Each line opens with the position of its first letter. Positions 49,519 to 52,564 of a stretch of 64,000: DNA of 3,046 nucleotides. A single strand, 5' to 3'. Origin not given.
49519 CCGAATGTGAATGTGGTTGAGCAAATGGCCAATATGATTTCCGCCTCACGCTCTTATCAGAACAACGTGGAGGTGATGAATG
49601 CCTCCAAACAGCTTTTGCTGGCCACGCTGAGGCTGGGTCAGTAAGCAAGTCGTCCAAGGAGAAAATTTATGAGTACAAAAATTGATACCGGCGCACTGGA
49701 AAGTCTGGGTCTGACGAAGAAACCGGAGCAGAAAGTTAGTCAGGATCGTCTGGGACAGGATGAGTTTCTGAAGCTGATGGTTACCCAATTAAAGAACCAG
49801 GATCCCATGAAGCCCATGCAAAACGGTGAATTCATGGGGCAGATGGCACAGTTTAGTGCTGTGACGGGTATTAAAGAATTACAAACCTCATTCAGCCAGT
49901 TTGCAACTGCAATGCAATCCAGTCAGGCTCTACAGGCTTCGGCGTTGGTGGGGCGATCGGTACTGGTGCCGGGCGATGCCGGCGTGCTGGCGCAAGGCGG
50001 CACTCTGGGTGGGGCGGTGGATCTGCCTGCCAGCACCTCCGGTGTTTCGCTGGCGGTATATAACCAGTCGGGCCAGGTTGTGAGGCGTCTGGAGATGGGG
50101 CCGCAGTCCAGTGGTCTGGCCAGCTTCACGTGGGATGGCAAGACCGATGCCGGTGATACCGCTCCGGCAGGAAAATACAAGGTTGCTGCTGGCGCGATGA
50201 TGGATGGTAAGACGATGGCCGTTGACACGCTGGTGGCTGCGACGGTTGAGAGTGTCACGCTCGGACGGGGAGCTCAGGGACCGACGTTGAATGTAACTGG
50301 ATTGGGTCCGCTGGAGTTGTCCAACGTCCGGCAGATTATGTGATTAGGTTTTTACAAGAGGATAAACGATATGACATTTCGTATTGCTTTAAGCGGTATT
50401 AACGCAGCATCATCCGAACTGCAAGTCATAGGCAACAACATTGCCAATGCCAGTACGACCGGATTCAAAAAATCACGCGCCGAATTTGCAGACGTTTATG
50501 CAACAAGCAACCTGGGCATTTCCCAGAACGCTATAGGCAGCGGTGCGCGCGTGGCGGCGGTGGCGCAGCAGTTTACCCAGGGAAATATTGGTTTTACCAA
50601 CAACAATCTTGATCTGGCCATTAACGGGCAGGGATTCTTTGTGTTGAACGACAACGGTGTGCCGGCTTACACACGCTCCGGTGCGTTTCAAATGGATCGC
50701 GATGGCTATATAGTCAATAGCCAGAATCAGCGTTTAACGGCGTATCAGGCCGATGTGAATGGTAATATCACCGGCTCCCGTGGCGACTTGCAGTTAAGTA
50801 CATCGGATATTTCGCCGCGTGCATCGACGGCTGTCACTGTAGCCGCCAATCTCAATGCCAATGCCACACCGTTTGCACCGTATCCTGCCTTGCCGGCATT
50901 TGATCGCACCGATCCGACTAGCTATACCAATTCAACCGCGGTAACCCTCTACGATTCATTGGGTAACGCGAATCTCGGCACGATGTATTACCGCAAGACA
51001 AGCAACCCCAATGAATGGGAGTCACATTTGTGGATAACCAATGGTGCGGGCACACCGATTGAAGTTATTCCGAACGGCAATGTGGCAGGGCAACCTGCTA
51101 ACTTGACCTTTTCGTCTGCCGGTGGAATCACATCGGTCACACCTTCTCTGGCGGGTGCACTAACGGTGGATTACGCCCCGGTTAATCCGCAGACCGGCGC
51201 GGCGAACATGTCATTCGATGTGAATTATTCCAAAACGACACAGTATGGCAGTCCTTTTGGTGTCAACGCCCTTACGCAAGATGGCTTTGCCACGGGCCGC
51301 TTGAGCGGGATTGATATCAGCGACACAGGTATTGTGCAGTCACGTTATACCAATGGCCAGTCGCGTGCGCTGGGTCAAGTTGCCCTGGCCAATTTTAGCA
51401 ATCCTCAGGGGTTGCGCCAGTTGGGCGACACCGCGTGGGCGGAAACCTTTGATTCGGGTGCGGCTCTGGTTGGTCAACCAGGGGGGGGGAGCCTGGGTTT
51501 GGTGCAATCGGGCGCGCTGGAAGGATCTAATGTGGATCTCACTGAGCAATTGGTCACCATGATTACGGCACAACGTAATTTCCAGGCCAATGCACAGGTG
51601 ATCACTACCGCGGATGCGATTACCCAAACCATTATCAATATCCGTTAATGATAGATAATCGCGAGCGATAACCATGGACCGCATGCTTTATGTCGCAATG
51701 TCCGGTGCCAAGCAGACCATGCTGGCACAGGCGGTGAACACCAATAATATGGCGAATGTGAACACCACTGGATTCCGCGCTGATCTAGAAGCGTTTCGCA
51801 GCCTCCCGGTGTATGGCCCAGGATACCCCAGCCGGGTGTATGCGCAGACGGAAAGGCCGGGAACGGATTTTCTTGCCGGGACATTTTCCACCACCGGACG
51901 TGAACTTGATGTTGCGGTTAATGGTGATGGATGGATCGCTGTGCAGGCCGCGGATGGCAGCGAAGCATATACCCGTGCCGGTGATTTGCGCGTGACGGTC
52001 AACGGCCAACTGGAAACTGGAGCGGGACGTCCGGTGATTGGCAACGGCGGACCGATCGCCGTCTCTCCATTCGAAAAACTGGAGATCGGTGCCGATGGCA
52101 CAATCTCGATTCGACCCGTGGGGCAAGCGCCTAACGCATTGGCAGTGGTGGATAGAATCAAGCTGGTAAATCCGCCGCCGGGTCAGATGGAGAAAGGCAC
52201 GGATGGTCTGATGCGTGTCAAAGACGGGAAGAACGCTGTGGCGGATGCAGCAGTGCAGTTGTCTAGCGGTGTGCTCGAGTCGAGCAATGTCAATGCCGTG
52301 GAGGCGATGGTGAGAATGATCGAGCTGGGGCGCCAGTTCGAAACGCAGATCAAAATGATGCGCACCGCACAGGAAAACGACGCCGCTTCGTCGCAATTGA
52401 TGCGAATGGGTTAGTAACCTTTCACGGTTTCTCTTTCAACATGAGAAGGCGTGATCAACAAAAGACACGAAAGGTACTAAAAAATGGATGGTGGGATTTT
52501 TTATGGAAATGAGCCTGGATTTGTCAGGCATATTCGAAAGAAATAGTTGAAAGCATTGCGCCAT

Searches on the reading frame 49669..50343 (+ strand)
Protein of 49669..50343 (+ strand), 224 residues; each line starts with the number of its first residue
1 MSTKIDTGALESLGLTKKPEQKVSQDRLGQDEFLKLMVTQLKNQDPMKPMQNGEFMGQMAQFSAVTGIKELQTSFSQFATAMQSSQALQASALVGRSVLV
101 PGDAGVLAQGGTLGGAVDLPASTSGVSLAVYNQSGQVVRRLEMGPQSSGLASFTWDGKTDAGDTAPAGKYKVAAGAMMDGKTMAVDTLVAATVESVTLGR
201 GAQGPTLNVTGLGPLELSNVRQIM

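Call 49: search_protein_families(library=pfam, proteins=[window:49669-50343:+], max_evalue=0.00001)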
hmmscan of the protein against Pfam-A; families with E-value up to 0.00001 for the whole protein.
window:49669-50343:+ (224 aa): 3 families
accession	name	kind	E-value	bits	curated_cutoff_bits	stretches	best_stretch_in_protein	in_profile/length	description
PF03963.19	FlgD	-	4e-22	78.6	27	1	16-76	14-74/75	Flagellar hook capping protein - N-terminal region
PF13860.13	FlgD_ig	-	7.1e-18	64.8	27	1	109-177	8-76/79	FlgD Ig-like domain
PF13861.12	FLgD_tudor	-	1.3e-17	64.2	26.9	1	85-221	1-58/58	FlgD Tudor-like domain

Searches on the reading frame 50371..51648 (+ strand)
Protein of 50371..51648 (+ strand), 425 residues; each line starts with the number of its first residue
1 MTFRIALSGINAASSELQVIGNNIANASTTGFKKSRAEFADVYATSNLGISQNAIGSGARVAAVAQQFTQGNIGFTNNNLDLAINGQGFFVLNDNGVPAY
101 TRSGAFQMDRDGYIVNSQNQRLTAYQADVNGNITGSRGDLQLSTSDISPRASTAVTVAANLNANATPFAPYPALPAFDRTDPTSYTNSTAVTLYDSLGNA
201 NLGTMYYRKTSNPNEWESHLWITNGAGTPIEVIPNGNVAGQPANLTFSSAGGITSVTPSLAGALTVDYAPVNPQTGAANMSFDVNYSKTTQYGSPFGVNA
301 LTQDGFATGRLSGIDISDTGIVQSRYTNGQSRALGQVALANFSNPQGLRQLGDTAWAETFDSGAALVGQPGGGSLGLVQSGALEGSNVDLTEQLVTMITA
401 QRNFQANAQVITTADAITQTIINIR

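Call 49: search_protein_families(library=pfam, proteins=[window:50371-51648:+], max_evalue=0.00001)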
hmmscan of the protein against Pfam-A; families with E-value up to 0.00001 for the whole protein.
window:50371-51648:+ (425 aa): 4 families
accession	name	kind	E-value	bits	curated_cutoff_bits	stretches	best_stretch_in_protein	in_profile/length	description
PF07559.19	FlgE_D2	-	1.2e-27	97.6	22.7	1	160-306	1-142/142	Flagellar basal body protein FlaE D2 domain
PF06429.18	Flg_bbr_C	-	2e-18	66.1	23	1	379-424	1-46/46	Flagellar basal body rod FlgEFG protein C-terminal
PF22692.1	LlgE_F_G_D1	-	5.1e-10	39.8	27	1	83-132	1-44/64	Flagellar hook protein FlgE/F/G D1 domain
PF00460.25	Flg_bb_rod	-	2.7e-09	37.2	20.7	1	3-33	1-31/31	Flagella basal body rod protein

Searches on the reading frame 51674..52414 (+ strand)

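Call 49: search_protein_families(library=pfam, proteins=[window:51674-52414:+], max_evalue=0.00001)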
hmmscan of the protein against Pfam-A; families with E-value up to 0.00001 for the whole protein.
window:51674-52414:+ (246 aa): 3 families
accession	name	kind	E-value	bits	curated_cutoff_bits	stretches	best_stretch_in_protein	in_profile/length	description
PF06429.18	Flg_bbr_C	-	2.9e-16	59.1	23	1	198-242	2-46/46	Flagellar basal body rod FlgEFG protein C-terminal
PF22692.1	LlgE_F_G_D1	-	6e-12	46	27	1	81-145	1-63/64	Flagellar hook protein FlgE/F/G D1 domain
PF00460.25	Flg_bb_rod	-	1.7e-07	31.5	20.7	1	5-35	1-31/31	Flagella basal body rod protein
